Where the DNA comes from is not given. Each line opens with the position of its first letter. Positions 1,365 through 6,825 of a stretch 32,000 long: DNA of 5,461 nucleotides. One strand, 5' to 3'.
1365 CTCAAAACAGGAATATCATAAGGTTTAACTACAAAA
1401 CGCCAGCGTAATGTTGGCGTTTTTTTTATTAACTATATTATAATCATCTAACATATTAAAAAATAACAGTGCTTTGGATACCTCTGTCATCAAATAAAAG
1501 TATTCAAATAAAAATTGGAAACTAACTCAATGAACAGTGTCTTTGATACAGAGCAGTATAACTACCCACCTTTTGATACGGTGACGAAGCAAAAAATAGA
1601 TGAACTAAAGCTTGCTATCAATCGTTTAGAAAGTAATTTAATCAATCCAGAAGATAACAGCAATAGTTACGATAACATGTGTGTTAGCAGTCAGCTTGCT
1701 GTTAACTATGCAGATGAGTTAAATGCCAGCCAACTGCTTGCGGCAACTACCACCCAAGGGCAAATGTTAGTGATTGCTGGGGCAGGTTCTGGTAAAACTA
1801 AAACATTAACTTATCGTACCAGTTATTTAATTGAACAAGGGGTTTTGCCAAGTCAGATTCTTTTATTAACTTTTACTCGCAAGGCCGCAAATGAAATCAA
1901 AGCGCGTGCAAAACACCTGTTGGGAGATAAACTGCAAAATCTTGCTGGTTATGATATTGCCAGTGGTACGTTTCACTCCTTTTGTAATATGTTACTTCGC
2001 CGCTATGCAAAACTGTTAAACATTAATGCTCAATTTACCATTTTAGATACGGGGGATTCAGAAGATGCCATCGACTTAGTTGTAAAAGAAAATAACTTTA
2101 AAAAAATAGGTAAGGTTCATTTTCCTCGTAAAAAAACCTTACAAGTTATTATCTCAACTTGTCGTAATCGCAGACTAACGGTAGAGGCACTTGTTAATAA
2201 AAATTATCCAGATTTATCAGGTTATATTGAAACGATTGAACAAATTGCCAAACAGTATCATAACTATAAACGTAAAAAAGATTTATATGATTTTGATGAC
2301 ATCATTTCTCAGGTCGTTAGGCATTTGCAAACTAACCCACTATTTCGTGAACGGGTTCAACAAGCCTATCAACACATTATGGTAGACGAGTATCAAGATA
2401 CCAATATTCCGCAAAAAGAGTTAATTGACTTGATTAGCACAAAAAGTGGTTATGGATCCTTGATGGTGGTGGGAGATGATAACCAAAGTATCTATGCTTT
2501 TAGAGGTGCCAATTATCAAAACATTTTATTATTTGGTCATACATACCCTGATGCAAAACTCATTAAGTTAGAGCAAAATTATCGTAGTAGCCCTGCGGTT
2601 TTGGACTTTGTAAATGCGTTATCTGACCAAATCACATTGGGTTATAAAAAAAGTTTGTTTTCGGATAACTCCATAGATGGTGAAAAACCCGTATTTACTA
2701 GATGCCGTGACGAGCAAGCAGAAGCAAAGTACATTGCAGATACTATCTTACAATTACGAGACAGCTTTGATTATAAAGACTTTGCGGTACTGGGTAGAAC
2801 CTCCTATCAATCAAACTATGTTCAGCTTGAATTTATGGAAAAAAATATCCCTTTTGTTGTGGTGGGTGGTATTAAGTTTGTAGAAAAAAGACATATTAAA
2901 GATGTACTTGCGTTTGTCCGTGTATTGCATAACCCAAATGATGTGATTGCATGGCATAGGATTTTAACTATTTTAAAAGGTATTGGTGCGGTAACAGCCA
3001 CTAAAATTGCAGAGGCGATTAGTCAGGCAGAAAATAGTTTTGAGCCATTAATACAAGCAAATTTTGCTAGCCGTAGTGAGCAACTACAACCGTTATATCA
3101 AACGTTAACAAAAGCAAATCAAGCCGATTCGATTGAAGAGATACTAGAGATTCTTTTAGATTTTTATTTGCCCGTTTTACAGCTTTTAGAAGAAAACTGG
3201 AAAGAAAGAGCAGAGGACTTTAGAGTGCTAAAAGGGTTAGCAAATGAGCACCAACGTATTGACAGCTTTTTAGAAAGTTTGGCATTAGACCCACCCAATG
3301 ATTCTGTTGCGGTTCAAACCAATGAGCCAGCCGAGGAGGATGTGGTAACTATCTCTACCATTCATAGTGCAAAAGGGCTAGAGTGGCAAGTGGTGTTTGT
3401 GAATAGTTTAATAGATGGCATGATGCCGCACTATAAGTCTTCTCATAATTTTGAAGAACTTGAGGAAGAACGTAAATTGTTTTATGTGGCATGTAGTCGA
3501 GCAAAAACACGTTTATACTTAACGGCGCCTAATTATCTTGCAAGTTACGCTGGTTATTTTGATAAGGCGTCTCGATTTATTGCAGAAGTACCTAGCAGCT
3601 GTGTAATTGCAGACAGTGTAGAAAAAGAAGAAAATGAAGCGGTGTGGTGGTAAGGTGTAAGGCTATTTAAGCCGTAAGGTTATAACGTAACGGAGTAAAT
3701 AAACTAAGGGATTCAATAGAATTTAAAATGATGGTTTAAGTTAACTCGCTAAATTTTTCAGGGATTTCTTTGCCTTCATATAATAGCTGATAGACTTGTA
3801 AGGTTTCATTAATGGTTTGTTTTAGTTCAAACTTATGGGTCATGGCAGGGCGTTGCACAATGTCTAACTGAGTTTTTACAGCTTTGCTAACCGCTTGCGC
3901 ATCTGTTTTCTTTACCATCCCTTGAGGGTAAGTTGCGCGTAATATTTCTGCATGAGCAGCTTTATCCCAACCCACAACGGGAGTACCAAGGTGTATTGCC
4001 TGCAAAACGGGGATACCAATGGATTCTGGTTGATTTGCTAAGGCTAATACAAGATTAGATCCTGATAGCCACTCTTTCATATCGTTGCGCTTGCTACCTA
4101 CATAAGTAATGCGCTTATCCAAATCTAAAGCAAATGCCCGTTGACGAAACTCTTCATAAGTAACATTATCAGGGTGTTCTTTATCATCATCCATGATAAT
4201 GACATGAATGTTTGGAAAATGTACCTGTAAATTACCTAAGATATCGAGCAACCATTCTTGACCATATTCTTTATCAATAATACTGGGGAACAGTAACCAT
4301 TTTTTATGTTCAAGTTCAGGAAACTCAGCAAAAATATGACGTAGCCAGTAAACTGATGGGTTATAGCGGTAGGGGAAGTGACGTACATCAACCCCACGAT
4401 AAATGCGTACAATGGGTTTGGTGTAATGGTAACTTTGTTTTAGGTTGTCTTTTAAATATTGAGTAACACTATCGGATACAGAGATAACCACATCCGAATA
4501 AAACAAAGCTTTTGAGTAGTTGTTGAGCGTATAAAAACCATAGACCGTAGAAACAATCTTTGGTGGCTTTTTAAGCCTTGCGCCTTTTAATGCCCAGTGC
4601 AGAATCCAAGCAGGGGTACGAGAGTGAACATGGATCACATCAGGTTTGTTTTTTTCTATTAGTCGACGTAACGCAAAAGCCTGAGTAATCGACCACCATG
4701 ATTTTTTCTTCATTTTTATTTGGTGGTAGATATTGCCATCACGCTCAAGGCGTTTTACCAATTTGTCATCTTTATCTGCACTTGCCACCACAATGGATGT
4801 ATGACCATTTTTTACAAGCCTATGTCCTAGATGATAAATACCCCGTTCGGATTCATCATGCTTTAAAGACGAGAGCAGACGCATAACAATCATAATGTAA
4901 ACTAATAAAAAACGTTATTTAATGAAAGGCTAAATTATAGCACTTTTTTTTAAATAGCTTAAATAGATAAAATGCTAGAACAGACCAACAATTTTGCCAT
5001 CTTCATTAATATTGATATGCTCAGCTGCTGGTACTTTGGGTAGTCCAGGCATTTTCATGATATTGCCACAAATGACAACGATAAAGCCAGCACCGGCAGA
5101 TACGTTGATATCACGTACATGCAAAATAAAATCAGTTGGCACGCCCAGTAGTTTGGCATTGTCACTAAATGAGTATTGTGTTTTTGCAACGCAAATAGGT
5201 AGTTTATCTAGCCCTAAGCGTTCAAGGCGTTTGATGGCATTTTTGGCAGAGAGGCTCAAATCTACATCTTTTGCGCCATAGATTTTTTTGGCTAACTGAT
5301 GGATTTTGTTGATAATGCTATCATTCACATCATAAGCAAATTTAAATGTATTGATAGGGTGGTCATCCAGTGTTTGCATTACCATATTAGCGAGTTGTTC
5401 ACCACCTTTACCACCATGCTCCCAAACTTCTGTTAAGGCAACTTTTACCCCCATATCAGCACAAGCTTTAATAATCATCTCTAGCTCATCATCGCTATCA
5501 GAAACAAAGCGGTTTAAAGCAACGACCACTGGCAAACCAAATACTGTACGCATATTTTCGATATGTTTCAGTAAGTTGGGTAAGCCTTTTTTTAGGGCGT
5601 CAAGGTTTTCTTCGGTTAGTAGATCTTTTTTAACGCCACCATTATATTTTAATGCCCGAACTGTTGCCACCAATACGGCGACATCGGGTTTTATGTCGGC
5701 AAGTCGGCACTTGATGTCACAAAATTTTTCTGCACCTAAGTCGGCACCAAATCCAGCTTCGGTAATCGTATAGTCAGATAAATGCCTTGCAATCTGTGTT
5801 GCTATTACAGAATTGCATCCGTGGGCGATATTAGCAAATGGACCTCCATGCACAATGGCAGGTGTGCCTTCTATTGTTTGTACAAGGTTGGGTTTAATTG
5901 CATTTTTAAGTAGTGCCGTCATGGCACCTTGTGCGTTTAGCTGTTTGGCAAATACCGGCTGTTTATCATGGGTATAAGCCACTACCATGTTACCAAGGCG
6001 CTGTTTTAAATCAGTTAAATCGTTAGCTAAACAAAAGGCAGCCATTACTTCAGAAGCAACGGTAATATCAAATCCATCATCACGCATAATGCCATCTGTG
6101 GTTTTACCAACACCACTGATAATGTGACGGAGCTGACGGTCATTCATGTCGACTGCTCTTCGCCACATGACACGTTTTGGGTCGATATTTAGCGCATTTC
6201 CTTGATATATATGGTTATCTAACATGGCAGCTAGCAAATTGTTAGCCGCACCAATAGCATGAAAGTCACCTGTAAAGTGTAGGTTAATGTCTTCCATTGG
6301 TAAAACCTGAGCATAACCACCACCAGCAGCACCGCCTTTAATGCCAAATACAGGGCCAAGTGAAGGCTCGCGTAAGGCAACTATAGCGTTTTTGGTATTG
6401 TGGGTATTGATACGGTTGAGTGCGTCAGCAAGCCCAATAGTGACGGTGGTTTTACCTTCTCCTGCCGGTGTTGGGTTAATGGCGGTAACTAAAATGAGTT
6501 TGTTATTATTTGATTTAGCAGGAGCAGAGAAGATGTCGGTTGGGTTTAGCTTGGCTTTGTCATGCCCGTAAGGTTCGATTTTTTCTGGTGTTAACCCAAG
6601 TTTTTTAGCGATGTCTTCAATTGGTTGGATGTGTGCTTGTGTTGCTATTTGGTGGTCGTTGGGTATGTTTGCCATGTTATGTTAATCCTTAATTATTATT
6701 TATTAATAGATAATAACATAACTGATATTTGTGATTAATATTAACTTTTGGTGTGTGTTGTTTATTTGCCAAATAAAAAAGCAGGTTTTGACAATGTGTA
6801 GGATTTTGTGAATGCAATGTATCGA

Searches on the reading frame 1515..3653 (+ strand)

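Call 10: search_protein_families(library=pfam, proteins=[window:1515-3653:+], max_evalue=0.01)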
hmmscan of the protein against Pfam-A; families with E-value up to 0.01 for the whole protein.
window:1515-3653:+ (712 aa): 6 families
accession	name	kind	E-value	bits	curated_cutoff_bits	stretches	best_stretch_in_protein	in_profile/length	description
PF00580.27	UvrD-helicase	-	3e-74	250.5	23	1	69-344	1-270/271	UvrD/REP helicase N-terminal domain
PF13361.12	UvrD_C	-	1.4e-55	189.5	25.6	1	350-671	1-347/350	UvrD-like helicase C-terminal domain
PF13245.12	AAA_19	-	3.2e-21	76.3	25.1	1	78-330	8-134/134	AAA domain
PF13538.12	UvrD_C_2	-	3.6e-10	40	27.4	1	611-670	2-52/52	UvrD-like helicase C-terminal domain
PF13604.12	AAA_30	-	6.9e-06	26.4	27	1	70-131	3-65/191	AAA domain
PF01443.25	Viral_helicase1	-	0.00022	21.6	21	0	598-669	164-226/228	Viral superfamily 1 RNA helicase core domain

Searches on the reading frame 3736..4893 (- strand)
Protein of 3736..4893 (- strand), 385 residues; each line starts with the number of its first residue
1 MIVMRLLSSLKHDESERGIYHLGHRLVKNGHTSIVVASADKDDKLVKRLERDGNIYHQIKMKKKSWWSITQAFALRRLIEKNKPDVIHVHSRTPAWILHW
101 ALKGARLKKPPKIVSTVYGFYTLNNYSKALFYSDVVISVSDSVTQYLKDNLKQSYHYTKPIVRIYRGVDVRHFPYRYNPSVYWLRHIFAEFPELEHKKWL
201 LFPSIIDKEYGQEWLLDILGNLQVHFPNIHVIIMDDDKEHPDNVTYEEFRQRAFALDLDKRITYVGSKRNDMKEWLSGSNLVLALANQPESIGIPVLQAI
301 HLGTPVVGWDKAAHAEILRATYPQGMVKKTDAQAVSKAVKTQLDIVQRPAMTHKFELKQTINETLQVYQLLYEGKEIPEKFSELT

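Call 9: search_protein_families(library=pfam, proteins=[window:3736-4893:-], max_evalue=0.01)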
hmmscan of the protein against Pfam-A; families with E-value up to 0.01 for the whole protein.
window:3736-4893:- (385 aa): 5 families
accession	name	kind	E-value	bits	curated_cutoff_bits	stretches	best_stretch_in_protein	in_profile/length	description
PF13439.12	Glyco_transf_4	-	6.3e-22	78.8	28.5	1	16-170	5-168/170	Glycosyltransferase Family 4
PF00534.26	Glycos_transf_1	-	6.3e-13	49.1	26.4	1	189-343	7-156/172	Glycosyl transferases group 1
PF13477.12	Glyco_trans_4_2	-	9.7e-12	45.7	23.4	1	29-131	22-121/139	Glycosyl transferase 4-like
PF13692.12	Glyco_trans_1_4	-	1.4e-11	45.3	27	1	200-341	4-138/142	Glycosyl transferases group 1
PF13579.12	Glyco_trans_4_4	-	6e-10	40.1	29.7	1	16-114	4-99/158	Glycosyl transferase 4-like domain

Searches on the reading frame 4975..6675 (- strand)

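Call 9: search_protein_families(library=pfam, proteins=[window:4975-6675:-], max_evalue=0.01)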
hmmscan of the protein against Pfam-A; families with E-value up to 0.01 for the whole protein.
window:4975-6675:- (566 aa): 1 family
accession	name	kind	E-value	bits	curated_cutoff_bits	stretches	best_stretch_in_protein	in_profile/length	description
PF01268.25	FTHFS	-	2e-263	875.1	27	1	6-566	2-556/556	Formate--tetrahydrofolate ligase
